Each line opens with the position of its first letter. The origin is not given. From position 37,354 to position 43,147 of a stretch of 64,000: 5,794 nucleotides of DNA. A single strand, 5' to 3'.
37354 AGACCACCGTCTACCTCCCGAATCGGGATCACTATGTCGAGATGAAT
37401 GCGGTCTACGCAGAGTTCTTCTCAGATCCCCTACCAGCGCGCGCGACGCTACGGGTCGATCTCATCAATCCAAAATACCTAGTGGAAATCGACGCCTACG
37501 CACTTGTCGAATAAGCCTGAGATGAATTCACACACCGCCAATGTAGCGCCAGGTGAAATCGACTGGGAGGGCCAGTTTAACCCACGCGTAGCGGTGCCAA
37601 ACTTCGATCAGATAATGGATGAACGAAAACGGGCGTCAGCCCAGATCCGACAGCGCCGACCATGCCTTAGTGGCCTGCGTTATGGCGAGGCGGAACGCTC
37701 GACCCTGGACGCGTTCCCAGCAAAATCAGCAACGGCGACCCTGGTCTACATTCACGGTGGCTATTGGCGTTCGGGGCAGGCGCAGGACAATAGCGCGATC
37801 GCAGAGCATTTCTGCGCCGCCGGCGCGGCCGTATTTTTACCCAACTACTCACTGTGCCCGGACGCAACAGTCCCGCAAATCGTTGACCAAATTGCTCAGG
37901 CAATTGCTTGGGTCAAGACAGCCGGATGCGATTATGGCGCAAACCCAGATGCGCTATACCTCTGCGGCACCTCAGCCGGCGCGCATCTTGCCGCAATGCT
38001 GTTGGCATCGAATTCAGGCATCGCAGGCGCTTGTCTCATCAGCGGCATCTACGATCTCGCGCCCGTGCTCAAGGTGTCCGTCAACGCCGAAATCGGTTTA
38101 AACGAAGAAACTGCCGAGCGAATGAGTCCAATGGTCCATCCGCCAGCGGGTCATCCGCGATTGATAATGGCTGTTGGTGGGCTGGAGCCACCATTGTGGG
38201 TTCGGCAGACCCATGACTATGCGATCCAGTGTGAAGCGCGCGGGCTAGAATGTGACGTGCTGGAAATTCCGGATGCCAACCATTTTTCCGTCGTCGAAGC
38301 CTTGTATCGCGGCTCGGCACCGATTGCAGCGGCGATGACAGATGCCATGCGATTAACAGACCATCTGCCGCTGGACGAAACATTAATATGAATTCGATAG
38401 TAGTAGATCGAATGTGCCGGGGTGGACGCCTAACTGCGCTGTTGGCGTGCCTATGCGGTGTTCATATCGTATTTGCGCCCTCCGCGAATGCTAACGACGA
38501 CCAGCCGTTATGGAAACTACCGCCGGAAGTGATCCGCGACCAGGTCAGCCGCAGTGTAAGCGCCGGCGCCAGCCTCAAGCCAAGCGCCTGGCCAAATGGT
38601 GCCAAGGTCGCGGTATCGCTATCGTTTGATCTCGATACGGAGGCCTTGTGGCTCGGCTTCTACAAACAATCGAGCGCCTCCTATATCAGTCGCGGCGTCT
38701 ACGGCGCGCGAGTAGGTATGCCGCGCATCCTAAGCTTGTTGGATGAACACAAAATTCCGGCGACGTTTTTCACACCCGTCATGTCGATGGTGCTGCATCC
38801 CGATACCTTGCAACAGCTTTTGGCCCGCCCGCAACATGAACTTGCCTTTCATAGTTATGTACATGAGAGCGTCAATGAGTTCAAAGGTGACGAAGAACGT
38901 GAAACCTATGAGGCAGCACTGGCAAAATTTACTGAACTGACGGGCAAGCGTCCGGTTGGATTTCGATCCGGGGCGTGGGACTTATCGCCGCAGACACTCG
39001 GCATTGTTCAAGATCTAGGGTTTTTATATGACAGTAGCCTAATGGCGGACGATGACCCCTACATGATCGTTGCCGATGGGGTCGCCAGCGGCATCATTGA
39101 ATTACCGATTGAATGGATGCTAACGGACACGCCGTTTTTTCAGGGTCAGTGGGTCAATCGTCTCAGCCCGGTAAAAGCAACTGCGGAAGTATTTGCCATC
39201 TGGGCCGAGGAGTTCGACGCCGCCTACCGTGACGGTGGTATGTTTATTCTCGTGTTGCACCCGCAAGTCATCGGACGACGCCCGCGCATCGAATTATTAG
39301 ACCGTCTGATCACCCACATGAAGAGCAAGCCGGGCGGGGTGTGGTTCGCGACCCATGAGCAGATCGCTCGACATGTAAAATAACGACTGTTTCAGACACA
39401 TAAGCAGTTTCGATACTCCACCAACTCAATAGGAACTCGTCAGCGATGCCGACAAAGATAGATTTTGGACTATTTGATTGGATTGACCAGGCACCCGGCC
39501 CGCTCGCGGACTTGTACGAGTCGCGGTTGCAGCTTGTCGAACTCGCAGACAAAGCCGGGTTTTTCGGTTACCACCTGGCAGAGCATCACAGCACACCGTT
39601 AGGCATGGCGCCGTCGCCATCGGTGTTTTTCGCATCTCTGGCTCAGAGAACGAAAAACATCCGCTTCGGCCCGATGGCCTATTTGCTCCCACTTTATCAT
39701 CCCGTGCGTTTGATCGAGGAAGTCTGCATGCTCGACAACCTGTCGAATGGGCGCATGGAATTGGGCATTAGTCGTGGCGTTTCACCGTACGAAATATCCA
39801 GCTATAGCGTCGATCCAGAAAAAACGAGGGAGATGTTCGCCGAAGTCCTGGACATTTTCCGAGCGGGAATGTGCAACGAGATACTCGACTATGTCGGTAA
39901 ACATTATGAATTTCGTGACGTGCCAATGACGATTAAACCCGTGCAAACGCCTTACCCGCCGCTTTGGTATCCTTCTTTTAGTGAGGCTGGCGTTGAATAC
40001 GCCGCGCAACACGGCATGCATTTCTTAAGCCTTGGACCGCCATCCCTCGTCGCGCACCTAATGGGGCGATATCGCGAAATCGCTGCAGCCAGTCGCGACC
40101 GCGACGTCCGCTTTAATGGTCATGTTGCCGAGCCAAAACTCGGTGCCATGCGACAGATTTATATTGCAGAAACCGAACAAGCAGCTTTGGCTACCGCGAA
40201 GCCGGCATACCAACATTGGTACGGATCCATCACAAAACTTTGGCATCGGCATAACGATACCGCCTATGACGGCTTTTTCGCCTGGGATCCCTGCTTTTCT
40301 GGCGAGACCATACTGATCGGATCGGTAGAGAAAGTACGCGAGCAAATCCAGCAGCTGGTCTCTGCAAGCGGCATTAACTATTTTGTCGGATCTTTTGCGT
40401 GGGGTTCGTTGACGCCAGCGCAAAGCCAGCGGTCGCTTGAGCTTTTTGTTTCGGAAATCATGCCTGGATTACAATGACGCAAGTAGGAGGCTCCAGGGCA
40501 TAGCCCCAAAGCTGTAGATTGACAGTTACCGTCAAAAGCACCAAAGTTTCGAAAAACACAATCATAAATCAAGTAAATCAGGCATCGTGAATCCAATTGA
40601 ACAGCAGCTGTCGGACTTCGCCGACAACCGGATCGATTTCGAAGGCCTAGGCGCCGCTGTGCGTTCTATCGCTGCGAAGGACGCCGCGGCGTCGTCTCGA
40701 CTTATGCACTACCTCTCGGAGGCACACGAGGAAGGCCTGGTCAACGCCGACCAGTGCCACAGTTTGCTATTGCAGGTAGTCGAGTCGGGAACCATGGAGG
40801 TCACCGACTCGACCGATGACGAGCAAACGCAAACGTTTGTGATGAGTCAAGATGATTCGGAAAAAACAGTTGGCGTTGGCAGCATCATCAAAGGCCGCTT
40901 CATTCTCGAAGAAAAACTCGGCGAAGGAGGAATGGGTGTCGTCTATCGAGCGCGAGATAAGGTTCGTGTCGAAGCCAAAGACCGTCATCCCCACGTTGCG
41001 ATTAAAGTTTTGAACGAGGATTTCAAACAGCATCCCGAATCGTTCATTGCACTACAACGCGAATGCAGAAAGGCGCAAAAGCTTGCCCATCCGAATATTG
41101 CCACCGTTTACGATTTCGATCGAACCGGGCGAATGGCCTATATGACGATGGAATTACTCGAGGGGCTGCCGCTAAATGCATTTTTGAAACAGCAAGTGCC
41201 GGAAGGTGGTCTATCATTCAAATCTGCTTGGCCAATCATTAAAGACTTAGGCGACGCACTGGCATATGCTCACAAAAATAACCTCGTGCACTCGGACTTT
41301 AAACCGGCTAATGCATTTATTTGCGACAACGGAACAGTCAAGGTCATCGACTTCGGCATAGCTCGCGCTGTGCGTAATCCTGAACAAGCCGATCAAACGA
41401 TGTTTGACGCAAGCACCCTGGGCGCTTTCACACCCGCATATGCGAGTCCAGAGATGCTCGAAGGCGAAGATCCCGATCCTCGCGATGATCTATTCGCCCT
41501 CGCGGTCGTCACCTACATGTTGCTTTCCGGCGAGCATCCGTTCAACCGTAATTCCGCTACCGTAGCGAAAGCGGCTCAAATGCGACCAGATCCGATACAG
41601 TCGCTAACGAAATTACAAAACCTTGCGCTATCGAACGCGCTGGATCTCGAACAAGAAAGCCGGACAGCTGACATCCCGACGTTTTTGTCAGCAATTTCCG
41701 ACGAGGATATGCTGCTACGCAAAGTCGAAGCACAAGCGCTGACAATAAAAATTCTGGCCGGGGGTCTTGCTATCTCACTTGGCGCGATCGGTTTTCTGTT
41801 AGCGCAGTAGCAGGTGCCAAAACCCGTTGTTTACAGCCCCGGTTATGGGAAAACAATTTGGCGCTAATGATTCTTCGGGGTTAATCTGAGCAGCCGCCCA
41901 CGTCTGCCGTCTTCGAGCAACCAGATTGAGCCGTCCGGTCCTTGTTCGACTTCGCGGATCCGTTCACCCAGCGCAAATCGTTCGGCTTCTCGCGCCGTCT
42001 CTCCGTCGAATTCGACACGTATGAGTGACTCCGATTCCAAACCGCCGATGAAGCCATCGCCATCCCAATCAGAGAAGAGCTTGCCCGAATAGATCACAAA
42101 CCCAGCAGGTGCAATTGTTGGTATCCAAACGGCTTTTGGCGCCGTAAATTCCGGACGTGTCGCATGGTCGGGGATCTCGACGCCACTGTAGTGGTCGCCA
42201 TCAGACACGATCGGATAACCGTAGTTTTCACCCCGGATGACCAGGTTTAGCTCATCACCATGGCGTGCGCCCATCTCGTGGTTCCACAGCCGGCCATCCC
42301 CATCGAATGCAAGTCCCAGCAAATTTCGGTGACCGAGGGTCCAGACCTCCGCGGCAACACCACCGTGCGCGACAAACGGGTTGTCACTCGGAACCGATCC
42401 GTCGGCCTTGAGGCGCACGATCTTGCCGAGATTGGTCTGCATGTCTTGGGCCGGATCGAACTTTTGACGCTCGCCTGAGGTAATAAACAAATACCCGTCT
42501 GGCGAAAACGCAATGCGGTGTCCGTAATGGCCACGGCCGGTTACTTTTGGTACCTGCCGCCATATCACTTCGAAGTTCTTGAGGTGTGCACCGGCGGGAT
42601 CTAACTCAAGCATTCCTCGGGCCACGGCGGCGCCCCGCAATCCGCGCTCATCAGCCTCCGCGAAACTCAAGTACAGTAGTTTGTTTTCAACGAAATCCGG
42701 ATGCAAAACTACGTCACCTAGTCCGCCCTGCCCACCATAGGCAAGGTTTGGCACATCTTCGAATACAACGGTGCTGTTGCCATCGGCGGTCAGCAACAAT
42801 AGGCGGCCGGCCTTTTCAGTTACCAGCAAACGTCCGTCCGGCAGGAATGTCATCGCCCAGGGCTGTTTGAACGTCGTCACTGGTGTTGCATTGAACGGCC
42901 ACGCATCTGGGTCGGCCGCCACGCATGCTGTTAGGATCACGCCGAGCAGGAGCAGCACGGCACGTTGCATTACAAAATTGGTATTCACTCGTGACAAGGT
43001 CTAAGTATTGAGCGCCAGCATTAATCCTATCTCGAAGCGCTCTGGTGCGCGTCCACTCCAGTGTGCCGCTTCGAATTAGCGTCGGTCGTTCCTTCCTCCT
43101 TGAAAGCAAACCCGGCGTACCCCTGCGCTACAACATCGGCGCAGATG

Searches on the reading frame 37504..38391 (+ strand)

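Call 7: search_protein_families(library=pfam, proteins=[window:37504-38391:+], max_evalue=0.001)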
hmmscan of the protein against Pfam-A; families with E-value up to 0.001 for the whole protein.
window:37504-38391:+ (295 aa): 3 families
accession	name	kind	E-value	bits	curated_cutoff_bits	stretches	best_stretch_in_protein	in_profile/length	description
PF07859.19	Abhydrolase_3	-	1.6e-20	74.2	25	1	80-260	1-206/210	alpha/beta hydrolase fold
PF20434.5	BD-FAE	-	5.7e-19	68.9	26.8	1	74-170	10-110/215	BD-FAE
PF00135.34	COesterase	-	2.2e-06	27.3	27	1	128-170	163-204/515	Carboxylesterase family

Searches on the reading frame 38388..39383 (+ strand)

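Call 7: search_protein_families(library=pfam, proteins=[window:38388-39383:+], max_evalue=0.001)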
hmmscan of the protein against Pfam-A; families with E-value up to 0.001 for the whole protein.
window:38388-39383:+ (331 aa): 2 families
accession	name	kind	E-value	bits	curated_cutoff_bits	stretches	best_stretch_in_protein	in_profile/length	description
PF01522.26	Polysacc_deac_1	-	1.5e-12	48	23.1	1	110-212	20-121/124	Polysaccharide deacetylase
PF22537.1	WbmS-like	-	6.4e-06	26.7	27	1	113-245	15-139/186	Polysaccharide deacetylase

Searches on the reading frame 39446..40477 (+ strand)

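Call 7: search_protein_families(library=pfam, proteins=[window:39446-40477:+], max_evalue=0.001)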
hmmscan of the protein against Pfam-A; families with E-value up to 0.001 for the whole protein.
window:39446-40477:+ (343 aa): 1 family
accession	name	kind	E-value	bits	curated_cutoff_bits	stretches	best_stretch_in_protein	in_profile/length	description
PF00296.26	Bac_luciferase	-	4.3e-53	181.1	27.9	1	6-307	2-310/314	Luciferase-like monooxygenase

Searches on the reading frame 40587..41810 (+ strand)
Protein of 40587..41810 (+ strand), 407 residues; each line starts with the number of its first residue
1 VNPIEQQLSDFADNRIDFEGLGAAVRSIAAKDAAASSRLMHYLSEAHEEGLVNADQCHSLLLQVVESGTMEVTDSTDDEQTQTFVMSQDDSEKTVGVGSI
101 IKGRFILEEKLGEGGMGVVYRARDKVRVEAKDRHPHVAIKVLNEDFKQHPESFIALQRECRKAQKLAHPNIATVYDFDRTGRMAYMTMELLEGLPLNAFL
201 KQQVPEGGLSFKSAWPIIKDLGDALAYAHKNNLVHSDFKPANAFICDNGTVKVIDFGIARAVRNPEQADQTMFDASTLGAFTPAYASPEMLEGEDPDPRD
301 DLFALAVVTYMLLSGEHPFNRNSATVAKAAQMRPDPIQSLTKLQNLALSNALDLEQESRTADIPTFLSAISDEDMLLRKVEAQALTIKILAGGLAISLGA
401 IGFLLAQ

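Call 7: search_protein_families(library=pfam, proteins=[window:40587-41810:+], max_evalue=0.001)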
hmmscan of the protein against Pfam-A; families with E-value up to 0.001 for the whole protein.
window:40587-41810:+ (407 aa): 3 families
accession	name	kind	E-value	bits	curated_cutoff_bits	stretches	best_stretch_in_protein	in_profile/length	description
PF00069.31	Pkinase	-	6.5e-40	137.6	31.7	1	107-343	3-219/263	Protein kinase domain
PF07714.23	PK_Tyr_Ser-Thr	-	1e-26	94.3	23.1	1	107-325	3-211/258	Protein tyrosine and serine/threonine kinase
PF03109.22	ABC1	-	6.7e-06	25.9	22.9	1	145-265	109-220/244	ABC1 atypical kinase-like domain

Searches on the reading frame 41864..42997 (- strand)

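Call 7: search_protein_families(library=pfam, proteins=[window:41864-42997:-], max_evalue=0.001)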
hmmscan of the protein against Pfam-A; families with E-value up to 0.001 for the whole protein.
window:41864-42997:- (377 aa): 1 family
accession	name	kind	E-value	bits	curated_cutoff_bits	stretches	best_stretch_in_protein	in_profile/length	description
PF07995.17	GSDH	-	1.1e-124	416.5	25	1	43-371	1-332/332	Glucose / Sorbosone dehydrogenase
